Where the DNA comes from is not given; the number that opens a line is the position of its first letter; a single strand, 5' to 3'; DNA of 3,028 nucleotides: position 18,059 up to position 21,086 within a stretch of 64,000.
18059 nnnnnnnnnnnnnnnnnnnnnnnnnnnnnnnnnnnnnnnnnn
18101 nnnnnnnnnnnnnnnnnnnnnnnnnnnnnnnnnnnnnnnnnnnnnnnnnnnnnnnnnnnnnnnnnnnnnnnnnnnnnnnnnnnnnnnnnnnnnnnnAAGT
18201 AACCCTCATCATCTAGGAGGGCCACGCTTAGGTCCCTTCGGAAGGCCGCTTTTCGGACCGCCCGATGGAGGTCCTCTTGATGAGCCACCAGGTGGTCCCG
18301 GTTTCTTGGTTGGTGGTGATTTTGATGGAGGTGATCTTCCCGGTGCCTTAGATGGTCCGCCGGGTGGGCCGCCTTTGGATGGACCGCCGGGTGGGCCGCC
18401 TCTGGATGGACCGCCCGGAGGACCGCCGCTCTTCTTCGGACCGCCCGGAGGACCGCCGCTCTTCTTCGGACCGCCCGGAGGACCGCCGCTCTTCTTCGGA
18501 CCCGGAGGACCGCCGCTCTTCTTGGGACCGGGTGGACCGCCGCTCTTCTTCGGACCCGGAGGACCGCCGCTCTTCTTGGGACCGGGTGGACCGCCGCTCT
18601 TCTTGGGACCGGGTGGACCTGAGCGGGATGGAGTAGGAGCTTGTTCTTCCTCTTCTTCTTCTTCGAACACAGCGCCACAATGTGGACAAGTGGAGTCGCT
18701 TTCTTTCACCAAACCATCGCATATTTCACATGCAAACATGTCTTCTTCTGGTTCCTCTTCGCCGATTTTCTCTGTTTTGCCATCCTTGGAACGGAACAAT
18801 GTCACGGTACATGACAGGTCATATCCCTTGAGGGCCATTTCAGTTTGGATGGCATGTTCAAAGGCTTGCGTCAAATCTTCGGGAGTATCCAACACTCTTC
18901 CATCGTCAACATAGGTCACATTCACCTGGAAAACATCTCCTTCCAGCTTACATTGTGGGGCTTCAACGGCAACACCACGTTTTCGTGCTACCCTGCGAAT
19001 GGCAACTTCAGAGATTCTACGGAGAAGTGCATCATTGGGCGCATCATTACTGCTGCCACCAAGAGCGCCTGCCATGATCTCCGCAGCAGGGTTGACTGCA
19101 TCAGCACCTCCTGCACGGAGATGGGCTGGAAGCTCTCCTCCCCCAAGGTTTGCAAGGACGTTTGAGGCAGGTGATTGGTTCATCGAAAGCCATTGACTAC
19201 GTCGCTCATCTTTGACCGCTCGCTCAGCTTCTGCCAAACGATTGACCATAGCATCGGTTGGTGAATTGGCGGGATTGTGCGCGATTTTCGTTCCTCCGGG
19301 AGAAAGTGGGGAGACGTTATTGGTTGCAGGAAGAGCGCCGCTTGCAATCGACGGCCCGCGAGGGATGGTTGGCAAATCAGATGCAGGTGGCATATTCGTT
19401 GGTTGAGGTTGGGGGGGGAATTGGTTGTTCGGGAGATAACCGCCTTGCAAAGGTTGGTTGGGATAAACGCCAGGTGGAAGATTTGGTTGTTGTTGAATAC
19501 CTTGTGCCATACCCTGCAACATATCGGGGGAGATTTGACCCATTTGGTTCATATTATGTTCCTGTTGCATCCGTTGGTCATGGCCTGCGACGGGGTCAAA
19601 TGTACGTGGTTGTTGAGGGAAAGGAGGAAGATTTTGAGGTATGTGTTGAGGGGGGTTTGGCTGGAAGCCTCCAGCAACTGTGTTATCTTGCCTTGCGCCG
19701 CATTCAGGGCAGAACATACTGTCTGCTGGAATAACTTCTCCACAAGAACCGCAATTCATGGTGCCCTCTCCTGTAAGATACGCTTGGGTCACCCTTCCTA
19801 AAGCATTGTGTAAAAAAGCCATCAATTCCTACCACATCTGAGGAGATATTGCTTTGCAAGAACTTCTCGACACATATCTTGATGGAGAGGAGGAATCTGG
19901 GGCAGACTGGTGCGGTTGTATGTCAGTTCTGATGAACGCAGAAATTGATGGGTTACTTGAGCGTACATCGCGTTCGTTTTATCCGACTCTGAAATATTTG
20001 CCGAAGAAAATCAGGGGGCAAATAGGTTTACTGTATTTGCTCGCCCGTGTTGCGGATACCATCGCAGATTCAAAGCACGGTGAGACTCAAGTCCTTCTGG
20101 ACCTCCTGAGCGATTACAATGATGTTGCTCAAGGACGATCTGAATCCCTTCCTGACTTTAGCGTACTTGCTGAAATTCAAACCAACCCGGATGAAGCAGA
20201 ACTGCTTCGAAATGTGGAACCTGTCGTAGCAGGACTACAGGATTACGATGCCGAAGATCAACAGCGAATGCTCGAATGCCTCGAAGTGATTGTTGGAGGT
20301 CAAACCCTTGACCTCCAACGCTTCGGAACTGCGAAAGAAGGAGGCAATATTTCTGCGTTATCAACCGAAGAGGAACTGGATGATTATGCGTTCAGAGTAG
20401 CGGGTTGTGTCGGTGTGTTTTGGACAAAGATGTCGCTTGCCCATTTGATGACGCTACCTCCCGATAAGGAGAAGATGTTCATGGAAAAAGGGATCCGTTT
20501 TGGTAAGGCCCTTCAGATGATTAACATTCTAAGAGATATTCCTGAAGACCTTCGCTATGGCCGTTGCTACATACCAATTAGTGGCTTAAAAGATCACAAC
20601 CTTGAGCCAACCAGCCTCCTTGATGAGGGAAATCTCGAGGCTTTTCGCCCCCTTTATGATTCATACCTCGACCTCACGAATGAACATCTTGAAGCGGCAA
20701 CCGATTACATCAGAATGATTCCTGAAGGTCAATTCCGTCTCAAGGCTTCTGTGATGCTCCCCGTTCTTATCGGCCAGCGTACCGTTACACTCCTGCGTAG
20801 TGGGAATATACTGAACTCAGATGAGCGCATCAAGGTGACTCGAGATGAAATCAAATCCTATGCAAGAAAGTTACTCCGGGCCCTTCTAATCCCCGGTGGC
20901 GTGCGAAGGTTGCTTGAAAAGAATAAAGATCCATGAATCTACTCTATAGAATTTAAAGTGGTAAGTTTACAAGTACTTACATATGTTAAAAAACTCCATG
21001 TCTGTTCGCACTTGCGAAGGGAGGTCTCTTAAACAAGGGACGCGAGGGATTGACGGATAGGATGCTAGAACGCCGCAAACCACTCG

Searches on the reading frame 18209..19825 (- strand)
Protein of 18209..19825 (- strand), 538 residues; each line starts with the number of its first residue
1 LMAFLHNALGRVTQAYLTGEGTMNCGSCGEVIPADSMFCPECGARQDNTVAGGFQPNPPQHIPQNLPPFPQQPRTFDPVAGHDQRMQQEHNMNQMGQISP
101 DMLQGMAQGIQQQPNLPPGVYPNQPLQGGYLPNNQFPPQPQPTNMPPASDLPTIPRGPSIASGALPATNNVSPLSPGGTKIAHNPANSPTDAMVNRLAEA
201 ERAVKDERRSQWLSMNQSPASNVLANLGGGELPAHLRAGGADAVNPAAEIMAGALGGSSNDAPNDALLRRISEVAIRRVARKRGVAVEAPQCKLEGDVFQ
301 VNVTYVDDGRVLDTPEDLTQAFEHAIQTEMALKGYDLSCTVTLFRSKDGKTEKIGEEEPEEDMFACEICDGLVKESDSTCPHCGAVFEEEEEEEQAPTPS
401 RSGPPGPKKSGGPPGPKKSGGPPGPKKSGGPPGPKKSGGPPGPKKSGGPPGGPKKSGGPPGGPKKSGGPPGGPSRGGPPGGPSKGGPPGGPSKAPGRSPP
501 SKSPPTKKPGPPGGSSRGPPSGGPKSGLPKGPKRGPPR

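Call 7: search_protein_families(library=pfam, proteins=[window:18209-19825:-], max_evalue=0.1)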
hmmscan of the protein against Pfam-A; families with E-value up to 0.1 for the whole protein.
window:18209-19825:- (538 aa): 14 families
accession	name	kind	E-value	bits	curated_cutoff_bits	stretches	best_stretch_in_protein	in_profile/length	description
PF13248.11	Zn_ribbon_3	-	3.2e-08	33.2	27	2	363-387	2-26/26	zinc-ribbon domain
PF13240.11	Zn_Ribbon_1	-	2.8e-07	30.6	25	1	25-44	2-21/23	zinc-ribbon domain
PF12773.13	DZR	-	1.9e-05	25.2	27.3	1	25-45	1-21/45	Double zinc ribbon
PF17032.10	Zn_ribbon_15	-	3.9e-05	24.8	28.9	1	21-43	51-73/73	zinc-ribbon family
PF24463.1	DUF7577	-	0.0057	16.7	28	0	21-45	1-25/27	Domain of unknown function (DUF7577)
PF18256.6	HscB_4_cys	-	0.0091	16.3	26.2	1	24-46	5-27/27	Co-chaperone HscB tetracysteine metal binding motif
PF10571.15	UPF0547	-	0.012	16.1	29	0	24-43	2-21/26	Uncharacterised protein family UPF0547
PF24460.1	DUF7575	-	0.012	15.4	28.5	0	20-46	1-27/28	Domain of unknown function (DUF7575)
PF18912.6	DZR_2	-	0.016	15.5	27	0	24-44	9-29/56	Double zinc ribbon domain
PF08271.17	Zn_Ribbon_TF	-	0.018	15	29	0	19-34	16-31/43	TFIIB zinc-binding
PF07191.17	Zn_ribbon_6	-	0.022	15.2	25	0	18-46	12-39/67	Double zinc ribbon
PF01155.25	HypA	-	0.025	15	28.9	0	20-52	68-102/112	Hydrogenase/urease nickel incorporation, metallochaperone, hypA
PF23455.1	DUF7129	-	0.073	13.3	30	0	16-48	5-39/45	Domain of unknown function (DUF7129)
PF12172.15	zf-ChsH2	-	0.091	13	23.2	0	25-46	14-35/37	ChsH2, rubredoxin-like zinc ribbon domain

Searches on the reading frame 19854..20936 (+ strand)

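Call 7: search_protein_families(library=pfam, proteins=[window:19854-20936:+], max_evalue=0.1)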
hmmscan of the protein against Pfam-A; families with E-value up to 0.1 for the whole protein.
window:19854-20936:+ (360 aa): 1 family
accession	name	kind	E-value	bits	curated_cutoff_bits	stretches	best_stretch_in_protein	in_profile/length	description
PF00494.24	SQS_PSY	-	8.4e-46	157.2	26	1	36-330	2-261/263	Squalene/phytoene synthase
